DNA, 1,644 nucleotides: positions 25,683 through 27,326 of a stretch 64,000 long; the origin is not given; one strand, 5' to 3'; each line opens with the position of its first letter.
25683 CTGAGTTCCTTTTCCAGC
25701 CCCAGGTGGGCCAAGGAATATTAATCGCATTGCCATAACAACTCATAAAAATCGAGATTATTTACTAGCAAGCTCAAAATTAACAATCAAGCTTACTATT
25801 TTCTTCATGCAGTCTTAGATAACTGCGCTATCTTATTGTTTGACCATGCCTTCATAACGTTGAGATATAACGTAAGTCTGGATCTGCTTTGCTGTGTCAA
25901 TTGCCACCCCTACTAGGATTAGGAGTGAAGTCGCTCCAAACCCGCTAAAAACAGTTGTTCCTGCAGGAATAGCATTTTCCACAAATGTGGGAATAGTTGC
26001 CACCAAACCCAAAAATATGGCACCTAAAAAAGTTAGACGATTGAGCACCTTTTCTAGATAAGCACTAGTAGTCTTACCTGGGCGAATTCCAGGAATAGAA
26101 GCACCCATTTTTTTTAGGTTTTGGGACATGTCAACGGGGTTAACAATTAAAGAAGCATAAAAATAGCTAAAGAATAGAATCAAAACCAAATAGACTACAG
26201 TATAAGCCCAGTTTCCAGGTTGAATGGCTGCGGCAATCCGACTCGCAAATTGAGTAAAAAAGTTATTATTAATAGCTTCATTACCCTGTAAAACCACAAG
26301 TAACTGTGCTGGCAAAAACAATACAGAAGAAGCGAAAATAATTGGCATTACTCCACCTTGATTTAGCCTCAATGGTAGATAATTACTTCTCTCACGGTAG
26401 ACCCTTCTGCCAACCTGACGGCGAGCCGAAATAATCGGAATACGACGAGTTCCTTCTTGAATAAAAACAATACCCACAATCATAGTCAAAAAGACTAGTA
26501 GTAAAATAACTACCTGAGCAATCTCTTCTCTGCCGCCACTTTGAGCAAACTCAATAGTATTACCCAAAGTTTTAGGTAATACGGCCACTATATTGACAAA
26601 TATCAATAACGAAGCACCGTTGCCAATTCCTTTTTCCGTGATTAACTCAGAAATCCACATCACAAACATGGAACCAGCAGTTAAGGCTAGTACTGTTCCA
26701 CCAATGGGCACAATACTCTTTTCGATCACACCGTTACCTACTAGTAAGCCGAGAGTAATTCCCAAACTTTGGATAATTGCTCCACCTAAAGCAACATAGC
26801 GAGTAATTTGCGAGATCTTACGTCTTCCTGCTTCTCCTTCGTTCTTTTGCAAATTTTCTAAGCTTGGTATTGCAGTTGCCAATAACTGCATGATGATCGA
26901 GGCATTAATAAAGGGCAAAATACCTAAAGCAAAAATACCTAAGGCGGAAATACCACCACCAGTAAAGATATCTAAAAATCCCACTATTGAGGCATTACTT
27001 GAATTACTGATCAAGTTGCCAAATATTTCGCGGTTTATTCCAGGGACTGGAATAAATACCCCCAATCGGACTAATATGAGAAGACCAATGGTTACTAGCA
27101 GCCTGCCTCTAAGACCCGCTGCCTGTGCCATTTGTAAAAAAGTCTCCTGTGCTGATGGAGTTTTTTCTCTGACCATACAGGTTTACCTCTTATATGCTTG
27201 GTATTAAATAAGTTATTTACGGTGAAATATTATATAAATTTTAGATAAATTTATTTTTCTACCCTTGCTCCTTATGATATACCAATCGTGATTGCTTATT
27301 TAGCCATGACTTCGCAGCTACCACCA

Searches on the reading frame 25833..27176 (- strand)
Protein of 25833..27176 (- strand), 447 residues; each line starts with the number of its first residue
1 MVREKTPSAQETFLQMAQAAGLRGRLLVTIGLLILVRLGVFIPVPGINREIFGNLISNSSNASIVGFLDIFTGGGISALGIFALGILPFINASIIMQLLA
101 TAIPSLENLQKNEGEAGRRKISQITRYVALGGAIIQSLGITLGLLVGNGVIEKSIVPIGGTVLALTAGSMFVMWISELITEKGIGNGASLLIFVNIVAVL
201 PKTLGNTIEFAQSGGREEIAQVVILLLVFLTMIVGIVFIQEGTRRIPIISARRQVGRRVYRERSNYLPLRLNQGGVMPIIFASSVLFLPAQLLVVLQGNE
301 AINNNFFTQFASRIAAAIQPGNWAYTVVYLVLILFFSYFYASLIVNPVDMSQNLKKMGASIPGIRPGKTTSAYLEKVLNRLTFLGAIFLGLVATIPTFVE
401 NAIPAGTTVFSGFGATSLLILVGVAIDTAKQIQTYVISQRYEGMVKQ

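Call 68: search_protein_families(library=pfam, proteins=[window:25833-27176:-], max_evalue=0.00001)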
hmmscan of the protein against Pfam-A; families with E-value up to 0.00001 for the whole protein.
window:25833-27176:- (447 aa): 1 family
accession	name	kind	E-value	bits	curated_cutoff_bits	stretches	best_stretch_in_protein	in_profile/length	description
PF00344.25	SecY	-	3.4e-106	355.5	32.2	1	81-428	2-305/306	SecY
